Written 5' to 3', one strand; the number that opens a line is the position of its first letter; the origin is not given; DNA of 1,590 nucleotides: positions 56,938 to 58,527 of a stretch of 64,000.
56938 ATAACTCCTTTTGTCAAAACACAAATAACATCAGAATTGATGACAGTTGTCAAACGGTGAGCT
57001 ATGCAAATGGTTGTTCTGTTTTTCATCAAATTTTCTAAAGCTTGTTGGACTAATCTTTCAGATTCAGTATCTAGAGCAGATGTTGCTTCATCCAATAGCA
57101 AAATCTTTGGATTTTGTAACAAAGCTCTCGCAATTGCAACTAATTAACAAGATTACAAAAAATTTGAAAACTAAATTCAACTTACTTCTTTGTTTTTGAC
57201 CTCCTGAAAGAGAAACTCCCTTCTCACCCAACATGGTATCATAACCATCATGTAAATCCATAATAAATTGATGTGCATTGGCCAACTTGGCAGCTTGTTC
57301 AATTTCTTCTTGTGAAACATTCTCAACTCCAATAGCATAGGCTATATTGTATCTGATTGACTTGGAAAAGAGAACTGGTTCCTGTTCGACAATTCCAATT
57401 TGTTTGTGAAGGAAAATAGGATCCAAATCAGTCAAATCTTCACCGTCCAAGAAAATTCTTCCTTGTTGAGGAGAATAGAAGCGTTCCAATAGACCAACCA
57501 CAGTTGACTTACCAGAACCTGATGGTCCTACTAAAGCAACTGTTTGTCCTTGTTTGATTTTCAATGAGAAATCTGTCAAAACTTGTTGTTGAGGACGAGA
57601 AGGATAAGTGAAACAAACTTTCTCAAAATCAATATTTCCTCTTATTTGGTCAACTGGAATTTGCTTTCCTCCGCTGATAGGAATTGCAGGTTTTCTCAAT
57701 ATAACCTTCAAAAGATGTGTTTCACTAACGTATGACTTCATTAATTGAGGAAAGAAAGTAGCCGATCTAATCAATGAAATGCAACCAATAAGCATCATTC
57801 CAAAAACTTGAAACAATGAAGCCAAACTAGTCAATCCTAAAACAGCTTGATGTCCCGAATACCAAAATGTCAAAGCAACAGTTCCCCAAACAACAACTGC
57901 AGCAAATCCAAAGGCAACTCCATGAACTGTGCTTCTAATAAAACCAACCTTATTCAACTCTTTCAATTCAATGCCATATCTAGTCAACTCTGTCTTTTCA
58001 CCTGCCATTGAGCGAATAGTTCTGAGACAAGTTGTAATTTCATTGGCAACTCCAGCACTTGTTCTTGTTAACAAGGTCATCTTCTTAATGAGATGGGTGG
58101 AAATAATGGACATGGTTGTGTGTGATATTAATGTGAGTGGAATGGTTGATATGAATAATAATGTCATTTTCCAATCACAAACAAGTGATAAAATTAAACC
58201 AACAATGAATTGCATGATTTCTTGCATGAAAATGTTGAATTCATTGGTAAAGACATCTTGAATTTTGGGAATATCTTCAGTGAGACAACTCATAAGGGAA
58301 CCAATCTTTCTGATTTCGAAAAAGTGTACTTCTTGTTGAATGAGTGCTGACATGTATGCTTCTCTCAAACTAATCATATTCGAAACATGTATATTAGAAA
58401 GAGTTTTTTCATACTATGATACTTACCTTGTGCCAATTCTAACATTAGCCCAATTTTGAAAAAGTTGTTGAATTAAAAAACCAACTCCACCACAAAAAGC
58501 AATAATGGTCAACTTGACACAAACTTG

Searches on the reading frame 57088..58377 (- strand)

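Call 17: search_protein_families(library=pfam, proteins=[window:57088-58377:-], max_evalue=1)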
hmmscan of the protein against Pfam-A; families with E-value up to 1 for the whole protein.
window:57088-58377:- (429 aa): 19 families
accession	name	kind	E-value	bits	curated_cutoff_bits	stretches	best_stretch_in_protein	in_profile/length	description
PF00664.28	ABC_membrane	-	1.3e-29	104.2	28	1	3-194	75-268/274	ABC transporter transmembrane region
PF00005.33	ABC_tran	-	6.1e-24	85.6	25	1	267-400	1-119/137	ABC transporter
PF13555.12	AAA_29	-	0.0011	19.1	27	1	272-294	17-39/61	P-loop containing region of AAA domain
PF13191.12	AAA_16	-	0.0013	19.7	32.6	1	273-311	18-57/167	AAA ATPase domain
PF03193.22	RsgA_GTPase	-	0.0073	16.6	30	1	261-297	91-126/174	RsgA GTPase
PF06964.18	Alpha-L-AF_C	-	0.0085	16.8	27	1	178-264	39-102/165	Alpha-L-arabinofuranosidase C-terminal domain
PF13304.12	AAA_21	-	0.013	16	27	1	281-346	3-75/304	AAA domain, putative AbiEii toxin, Type IV TA system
PF13401.12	AAA_22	-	0.015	16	27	1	276-355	4-64/130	AAA domain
PF20703.3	nSTAND1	-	0.016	15.3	27.1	1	272-300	28-58/379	Novel STAND NTPase 1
PF07728.20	AAA_5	-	0.03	14.8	22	1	280-304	2-26/139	AAA domain (dynein-related subfamily)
PF13175.12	AAA_15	-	0.031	14.3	32.1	1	268-326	15-76/374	AAA ATPase domain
PF03215.21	Rad17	-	0.051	13.9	23.8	1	265-304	33-72/186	Rad17 P-loop domain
PF02463.25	SMC_N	-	0.082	12.7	40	0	278-294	25-41/220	RecF/RecN/SMC N terminal domain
PF13604.12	AAA_30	-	0.096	12.8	27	1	276-308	17-49/191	AAA domain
PF01583.26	APS_kinase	-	0.11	13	21.1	1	276-314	1-40/152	Adenylylsulphate kinase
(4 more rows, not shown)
